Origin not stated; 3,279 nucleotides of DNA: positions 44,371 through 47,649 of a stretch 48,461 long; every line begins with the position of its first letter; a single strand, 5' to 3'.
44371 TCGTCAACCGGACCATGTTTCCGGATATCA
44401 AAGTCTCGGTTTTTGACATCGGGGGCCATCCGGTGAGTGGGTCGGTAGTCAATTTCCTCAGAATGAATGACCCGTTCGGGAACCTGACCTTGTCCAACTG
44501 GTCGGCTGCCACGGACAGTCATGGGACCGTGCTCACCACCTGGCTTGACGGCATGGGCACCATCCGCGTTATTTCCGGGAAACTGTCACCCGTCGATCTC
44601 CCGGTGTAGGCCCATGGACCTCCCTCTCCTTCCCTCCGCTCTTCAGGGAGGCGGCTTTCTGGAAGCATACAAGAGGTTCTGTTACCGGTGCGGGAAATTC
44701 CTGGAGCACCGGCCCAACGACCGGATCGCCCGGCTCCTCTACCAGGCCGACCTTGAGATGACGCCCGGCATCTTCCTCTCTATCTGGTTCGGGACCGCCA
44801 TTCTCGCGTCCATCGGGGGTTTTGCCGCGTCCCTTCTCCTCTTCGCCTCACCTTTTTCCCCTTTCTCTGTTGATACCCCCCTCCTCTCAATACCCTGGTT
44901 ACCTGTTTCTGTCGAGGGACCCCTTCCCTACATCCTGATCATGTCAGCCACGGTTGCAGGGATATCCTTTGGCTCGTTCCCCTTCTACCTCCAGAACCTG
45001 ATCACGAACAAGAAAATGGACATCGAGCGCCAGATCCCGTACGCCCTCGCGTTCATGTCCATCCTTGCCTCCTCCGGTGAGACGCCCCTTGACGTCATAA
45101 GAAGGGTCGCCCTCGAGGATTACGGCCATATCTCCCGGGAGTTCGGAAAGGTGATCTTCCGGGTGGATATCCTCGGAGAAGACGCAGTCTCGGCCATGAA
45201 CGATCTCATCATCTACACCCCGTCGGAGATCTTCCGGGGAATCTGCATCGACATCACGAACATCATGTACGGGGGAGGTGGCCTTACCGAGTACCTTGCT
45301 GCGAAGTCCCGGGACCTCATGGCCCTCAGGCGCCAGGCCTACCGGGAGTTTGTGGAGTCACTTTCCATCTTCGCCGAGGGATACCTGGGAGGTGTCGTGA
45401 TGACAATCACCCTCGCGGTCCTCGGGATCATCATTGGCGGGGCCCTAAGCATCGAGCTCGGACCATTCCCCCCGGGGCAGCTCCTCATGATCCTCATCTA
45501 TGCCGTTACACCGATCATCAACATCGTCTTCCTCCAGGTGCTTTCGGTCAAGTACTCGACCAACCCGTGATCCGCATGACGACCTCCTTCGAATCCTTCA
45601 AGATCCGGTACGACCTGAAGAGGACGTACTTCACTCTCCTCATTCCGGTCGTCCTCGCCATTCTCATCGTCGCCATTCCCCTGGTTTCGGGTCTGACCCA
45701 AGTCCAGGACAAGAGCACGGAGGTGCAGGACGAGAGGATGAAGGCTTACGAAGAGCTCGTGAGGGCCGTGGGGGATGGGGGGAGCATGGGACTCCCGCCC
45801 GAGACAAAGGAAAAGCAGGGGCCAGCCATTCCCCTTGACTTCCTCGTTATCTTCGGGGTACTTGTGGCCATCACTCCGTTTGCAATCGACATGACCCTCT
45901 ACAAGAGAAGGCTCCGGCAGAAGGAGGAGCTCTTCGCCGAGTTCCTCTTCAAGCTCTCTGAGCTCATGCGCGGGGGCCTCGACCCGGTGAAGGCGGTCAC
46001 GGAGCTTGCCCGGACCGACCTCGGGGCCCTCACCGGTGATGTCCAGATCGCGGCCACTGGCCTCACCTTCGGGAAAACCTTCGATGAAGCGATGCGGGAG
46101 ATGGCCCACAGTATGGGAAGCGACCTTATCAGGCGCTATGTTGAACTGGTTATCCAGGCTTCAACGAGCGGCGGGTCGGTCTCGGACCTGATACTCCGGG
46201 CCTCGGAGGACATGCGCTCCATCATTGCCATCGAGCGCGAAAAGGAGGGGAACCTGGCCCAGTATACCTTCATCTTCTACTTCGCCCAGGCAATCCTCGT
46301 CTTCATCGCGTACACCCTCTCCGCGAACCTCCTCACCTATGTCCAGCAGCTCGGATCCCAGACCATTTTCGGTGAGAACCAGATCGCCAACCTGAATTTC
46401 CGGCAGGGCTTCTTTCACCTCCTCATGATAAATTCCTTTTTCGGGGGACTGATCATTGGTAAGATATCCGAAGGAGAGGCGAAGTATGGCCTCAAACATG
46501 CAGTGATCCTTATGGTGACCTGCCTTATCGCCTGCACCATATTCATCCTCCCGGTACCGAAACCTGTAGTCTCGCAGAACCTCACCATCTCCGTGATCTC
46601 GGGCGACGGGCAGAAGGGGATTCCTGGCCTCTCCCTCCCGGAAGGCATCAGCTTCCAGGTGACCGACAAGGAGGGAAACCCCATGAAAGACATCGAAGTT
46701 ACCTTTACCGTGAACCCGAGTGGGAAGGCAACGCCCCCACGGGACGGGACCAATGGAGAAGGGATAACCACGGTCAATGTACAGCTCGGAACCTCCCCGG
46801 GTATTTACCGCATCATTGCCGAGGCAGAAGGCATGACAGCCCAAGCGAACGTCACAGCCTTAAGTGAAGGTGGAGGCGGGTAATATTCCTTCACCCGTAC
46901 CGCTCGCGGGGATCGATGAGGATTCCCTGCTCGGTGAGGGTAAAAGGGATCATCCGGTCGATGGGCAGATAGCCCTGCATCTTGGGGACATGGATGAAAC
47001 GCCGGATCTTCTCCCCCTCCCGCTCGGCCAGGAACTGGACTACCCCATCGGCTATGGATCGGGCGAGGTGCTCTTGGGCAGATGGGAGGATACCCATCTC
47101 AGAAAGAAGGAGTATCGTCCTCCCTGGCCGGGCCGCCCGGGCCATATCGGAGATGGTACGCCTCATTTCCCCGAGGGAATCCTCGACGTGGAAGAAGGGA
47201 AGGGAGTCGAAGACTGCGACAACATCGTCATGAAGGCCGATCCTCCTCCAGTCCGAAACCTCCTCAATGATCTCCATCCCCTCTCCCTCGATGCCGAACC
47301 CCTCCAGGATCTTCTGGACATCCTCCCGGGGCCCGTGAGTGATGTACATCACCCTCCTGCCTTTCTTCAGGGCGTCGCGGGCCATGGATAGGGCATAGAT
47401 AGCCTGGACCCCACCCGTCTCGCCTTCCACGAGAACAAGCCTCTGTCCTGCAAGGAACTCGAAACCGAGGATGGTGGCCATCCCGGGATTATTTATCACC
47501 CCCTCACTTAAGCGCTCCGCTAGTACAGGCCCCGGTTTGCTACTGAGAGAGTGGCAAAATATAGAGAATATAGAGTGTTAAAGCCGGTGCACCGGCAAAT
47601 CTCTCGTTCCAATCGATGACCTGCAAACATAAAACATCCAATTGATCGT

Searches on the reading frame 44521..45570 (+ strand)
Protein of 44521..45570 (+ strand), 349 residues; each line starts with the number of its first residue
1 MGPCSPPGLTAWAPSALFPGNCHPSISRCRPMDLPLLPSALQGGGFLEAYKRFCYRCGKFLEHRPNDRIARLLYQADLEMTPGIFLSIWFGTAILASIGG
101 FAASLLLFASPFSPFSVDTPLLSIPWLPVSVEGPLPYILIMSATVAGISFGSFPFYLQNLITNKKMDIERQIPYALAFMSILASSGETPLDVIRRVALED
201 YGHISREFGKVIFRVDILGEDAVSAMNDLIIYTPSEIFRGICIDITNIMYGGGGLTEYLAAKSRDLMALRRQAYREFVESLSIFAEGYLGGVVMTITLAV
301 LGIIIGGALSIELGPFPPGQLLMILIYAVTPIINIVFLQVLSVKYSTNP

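Call 56: search_protein_families(library=pfam, proteins=[window:44521-45570:+], max_evalue=0.001)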
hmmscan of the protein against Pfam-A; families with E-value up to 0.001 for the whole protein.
window:44521-45570:+ (349 aa): 1 family
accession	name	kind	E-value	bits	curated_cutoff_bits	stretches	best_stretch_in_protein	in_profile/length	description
PF00482.28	T2SSF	-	7.9e-13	48.9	25.2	1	176-301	2-123/125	Type II secretion system (T2SS), protein F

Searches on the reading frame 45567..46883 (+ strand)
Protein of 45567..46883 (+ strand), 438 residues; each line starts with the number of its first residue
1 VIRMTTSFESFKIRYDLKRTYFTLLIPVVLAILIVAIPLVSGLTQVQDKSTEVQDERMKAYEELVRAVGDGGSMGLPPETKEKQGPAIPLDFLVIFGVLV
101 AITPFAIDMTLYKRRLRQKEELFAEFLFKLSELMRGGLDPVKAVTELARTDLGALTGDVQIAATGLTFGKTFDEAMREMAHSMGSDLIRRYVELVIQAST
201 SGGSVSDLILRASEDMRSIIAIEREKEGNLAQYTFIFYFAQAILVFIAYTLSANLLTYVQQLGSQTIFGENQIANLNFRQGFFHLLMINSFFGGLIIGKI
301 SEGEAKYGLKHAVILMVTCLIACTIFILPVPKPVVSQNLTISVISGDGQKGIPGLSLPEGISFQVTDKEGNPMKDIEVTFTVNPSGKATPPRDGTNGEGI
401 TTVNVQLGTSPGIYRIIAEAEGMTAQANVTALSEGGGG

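Call 56: search_protein_families(library=pfam, proteins=[window:45567-46883:+], max_evalue=0.001)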
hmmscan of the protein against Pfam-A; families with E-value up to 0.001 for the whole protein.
window:45567-46883:+ (438 aa): 3 families
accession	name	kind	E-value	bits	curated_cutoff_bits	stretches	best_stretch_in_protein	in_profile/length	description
PF00482.28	T2SSF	-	3.1e-15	56.7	25.2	1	126-249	1-121/125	Type II secretion system (T2SS), protein F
PF02369.22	Big_1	-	1.1e-08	35.5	34.9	1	362-430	22-91/93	Bacterial Ig-like domain (group 1)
PF09134.16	Invasin_D3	-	0.00041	21.2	33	1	361-430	24-94/98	Invasin, domain 3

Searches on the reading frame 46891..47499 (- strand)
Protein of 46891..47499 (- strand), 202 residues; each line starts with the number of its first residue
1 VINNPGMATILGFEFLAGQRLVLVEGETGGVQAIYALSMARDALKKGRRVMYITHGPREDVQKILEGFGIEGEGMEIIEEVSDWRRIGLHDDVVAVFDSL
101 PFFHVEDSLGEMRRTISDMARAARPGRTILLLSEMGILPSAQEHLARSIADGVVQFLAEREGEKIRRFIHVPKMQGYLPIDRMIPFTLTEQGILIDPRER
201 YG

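Call 56: search_protein_families(library=pfam, proteins=[window:46891-47499:-], max_evalue=0.001)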
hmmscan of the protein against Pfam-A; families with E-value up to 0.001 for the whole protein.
window:46891-47499:- (202 aa): 1 family
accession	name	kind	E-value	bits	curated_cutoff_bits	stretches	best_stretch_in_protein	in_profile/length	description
PF06745.19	ATPase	-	3e-09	37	26.6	1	95-199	123-230/231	KaiC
